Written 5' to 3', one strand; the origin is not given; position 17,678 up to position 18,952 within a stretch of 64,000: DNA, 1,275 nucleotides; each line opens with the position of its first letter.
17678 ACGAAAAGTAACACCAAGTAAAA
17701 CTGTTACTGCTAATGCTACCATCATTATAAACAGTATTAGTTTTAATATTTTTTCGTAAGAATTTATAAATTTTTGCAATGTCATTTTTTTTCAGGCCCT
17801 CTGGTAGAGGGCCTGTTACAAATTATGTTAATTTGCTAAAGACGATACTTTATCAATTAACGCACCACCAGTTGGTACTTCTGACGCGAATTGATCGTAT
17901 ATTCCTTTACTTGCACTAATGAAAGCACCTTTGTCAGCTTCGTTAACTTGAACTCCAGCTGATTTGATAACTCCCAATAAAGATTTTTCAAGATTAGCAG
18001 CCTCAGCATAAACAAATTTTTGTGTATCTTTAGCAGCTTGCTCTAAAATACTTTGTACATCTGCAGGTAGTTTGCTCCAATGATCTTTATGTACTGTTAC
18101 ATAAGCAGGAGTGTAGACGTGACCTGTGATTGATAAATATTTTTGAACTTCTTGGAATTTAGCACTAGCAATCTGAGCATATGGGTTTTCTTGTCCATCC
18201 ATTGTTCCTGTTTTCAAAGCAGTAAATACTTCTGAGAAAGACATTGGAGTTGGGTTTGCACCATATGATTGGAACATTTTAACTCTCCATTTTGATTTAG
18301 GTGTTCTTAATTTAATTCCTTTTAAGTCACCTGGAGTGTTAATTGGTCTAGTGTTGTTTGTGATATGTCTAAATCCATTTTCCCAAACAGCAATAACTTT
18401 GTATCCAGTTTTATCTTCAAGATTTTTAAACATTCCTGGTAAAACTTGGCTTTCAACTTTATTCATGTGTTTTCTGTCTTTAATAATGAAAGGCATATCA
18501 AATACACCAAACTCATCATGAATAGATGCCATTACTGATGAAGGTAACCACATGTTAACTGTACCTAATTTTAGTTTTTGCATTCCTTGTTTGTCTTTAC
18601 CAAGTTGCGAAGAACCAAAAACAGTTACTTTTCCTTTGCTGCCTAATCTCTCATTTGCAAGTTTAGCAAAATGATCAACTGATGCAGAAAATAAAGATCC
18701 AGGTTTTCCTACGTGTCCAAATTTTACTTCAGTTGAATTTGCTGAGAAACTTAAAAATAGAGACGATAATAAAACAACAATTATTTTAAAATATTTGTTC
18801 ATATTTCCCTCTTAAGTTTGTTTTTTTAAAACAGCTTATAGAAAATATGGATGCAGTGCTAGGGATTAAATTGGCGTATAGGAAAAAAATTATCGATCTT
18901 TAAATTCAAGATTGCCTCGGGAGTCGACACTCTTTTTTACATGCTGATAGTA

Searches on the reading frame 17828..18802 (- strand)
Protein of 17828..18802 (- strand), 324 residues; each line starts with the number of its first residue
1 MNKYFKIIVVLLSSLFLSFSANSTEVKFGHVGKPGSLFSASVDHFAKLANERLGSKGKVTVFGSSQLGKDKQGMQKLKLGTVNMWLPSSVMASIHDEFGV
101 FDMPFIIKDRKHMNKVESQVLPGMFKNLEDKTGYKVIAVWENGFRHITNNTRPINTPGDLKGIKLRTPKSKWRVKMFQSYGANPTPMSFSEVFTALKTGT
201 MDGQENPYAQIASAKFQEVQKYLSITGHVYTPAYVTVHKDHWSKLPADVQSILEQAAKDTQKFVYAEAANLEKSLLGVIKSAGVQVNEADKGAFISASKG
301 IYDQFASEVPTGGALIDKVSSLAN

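Call 9: search_protein_families(library=pfam, proteins=[window:17828-18802:-], max_evalue=0.001)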
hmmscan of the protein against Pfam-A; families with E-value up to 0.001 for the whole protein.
window:17828-18802:- (324 aa): 1 family
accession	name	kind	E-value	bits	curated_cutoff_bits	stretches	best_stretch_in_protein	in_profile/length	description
PF03480.18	DctP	-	5.8e-91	305.2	23.4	1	28-306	1-284/286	Bacterial extracellular solute-binding protein, family 7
